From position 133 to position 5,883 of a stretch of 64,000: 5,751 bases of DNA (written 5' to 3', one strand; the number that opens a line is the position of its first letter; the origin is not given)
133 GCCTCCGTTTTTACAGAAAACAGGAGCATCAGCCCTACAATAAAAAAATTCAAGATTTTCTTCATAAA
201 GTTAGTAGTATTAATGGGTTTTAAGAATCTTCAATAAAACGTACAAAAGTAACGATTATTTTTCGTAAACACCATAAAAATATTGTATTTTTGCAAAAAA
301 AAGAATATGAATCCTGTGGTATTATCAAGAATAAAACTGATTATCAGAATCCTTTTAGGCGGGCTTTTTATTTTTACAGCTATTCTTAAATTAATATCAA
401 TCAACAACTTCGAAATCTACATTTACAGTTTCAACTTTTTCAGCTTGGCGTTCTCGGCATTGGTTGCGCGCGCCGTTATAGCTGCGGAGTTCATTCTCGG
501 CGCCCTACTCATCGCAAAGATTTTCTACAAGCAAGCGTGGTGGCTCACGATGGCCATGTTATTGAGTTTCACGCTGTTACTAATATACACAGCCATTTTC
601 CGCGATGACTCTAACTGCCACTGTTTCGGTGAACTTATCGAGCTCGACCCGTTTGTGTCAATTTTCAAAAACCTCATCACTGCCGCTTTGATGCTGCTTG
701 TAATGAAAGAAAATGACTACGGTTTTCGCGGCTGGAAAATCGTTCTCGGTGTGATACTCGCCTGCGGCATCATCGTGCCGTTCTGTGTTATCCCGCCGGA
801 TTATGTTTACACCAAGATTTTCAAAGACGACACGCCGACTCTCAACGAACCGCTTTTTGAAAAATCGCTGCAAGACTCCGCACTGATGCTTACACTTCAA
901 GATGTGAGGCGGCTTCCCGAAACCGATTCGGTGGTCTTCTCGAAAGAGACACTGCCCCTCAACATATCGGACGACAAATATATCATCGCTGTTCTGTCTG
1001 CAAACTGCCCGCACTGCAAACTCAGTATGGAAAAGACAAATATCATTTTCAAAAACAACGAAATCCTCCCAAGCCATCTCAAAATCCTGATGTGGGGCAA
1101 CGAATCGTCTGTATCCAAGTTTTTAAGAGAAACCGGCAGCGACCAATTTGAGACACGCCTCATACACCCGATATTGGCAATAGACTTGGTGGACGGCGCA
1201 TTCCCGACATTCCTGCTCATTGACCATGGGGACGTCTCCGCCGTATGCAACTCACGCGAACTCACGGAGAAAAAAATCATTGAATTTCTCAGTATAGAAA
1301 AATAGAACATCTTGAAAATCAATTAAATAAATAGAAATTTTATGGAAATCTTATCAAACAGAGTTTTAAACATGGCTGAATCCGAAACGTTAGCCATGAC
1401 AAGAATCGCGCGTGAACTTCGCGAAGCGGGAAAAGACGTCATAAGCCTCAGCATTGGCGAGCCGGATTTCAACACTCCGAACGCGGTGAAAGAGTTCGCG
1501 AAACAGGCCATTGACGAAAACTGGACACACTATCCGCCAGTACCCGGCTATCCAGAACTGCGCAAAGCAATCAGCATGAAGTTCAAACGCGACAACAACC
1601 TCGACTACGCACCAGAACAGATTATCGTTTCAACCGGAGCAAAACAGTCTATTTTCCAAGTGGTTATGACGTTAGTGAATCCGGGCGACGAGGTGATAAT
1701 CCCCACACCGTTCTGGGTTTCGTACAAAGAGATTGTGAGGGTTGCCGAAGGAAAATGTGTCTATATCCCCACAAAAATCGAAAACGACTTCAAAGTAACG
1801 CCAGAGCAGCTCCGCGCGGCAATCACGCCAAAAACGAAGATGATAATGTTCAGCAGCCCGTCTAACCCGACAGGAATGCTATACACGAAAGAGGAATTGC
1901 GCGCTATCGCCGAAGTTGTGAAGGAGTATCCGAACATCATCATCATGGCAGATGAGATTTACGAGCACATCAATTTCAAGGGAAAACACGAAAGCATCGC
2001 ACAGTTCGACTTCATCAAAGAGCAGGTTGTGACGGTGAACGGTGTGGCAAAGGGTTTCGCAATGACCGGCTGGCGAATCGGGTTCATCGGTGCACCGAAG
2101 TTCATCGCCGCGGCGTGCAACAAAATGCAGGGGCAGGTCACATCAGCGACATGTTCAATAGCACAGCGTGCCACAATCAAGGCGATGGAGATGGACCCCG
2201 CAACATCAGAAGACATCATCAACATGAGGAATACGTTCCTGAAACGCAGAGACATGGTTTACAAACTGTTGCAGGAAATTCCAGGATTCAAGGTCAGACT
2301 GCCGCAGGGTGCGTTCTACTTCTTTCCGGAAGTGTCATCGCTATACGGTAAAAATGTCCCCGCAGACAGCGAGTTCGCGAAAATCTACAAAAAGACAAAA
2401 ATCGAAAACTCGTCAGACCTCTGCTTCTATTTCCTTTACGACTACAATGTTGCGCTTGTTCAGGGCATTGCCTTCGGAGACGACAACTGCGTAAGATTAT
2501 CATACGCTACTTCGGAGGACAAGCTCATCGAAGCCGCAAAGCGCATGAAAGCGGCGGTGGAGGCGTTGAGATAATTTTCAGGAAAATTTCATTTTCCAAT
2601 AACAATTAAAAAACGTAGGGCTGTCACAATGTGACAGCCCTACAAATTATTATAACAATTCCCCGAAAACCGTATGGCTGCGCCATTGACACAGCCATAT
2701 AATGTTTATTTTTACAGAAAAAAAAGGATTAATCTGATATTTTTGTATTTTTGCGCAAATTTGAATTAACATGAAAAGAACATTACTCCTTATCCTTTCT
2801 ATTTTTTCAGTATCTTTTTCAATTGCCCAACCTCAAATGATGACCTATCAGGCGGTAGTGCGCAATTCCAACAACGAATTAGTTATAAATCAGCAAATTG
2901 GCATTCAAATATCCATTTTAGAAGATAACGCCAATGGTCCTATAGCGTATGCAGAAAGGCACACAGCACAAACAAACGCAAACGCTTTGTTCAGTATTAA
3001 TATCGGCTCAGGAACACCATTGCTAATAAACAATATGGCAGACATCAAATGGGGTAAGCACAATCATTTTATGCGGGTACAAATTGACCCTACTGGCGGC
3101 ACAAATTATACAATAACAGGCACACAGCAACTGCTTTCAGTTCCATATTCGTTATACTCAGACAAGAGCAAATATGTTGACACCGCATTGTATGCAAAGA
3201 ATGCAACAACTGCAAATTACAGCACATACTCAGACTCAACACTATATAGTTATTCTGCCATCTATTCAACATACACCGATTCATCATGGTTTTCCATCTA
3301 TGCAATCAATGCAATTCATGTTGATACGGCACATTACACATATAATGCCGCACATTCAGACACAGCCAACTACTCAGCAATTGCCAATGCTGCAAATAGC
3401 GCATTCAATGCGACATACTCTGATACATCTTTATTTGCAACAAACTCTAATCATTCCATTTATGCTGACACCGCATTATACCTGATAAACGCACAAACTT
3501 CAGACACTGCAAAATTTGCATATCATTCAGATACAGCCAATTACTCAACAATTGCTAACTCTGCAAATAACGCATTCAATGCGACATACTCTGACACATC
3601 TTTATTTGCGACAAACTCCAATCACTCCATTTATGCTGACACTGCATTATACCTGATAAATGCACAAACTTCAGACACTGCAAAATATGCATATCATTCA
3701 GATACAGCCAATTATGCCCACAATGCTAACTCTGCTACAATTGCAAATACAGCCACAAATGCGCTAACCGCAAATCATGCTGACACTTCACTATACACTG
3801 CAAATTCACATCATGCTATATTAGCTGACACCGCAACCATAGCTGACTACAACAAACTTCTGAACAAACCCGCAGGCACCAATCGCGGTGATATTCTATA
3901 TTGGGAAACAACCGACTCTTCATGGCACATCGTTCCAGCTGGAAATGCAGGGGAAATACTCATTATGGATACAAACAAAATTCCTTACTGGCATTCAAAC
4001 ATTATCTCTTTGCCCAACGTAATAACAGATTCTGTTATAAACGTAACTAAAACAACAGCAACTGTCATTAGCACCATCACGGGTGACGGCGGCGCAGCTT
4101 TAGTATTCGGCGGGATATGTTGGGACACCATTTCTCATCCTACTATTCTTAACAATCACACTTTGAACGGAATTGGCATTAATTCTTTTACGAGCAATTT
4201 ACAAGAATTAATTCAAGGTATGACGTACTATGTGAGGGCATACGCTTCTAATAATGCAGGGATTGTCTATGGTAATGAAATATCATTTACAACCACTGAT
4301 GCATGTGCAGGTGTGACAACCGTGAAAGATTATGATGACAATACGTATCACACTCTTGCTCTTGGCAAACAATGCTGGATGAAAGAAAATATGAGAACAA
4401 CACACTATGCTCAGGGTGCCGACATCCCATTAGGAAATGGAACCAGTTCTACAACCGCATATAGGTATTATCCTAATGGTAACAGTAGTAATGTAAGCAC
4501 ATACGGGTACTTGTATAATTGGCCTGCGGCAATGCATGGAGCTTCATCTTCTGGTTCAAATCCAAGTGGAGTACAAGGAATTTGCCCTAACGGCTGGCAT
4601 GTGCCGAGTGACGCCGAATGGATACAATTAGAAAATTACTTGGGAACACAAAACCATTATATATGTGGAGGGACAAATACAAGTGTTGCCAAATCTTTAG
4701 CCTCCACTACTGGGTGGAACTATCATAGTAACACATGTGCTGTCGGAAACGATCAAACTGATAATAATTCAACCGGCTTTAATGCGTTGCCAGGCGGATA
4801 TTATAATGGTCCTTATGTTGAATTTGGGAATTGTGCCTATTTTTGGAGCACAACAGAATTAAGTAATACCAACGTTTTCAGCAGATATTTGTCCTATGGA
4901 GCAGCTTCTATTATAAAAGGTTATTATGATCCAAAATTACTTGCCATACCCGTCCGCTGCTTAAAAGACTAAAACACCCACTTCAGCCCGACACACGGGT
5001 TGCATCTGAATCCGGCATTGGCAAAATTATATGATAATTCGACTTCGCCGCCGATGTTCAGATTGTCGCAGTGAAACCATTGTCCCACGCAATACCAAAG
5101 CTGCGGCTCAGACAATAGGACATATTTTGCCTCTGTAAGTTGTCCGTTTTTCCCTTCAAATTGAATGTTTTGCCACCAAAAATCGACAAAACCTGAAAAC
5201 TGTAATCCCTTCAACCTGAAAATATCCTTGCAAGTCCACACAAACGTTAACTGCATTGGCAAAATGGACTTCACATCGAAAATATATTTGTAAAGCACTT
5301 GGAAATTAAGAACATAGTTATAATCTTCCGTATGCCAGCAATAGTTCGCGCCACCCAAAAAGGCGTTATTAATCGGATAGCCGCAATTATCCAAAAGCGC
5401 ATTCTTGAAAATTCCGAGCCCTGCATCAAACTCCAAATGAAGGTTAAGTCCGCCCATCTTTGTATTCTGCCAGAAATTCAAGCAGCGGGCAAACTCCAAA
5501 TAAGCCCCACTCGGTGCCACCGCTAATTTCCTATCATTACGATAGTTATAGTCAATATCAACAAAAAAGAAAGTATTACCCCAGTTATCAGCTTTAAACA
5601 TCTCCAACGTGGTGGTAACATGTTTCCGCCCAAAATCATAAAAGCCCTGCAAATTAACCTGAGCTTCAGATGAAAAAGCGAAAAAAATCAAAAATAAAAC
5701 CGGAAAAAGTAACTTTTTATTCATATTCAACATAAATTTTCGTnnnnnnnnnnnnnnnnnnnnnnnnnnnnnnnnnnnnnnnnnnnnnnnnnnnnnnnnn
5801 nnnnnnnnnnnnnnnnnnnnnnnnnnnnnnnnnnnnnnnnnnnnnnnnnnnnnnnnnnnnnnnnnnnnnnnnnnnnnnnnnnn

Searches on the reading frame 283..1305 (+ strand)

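Call 76: search_protein_families(library=pfam, proteins=[window:283-1305:+], max_evalue=0.0001)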
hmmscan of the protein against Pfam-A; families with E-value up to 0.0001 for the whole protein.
window:283-1305:+ (340 aa): 1 family
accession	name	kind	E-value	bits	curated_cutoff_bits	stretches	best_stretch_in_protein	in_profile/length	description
PF07291.16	MauE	-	1.6e-22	80.6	27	1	17-140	4-125/128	Methylamine utilisation protein MauE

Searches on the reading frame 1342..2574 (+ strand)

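Call 76: search_protein_families(library=pfam, proteins=[window:1342-2574:+], max_evalue=0.0001)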
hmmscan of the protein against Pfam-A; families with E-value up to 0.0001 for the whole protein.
window:1342-2574:+ (410 aa): 4 families
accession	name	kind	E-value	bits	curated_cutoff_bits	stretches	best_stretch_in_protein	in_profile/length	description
PF00155.27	Aminotran_1_2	-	4e-76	257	19.7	1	31-401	1-360/361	Aminotransferase class I and II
PF01053.26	Cys_Met_Meta_PP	-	7.2e-09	35.1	27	1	86-205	63-174/381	Cys/Met metabolism PLP-dependent enzyme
PF01041.23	DegT_DnrJ_EryC1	-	3.8e-07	30.1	19.8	1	110-170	59-118/360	DegT/DnrJ/EryC1/StrS aminotransferase family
PF00266.25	Aminotran_5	-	1.8e-05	24.3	21.5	1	92-204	62-175/371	Aminotransferase class-V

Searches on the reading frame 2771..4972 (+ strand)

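Call 76: search_protein_families(library=pfam, proteins=[window:2771-4972:+], max_evalue=0.0001)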
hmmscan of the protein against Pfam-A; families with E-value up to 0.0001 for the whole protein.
window:2771-4972:+ (733 aa): 1 family
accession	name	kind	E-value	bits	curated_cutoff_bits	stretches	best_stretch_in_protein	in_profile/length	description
PF09603.15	Fib_succ_major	-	2.9e-35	122.6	33.9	1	531-732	3-187/187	Fibrobacter succinogenes major domain (Fib_succ_major)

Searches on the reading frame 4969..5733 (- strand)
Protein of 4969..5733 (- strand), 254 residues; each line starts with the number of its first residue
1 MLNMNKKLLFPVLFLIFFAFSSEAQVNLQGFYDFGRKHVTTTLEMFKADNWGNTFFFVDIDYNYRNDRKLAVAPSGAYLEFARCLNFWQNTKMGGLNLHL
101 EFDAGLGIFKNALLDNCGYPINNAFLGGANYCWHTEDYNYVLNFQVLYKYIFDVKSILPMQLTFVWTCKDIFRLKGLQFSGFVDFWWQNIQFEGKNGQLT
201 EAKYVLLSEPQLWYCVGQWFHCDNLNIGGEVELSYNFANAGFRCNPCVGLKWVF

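Call 76: search_protein_families(library=pfam, proteins=[window:4969-5733:-], max_evalue=0.0001)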
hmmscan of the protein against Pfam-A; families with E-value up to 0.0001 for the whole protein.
window:4969-5733:- (254 aa): 1 family
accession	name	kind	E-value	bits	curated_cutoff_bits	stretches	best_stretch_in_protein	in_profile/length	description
PF16412.11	DUF5020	-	3.3e-44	151.6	36.7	1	35-254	20-212/212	Domain of unknown function (DUF5020)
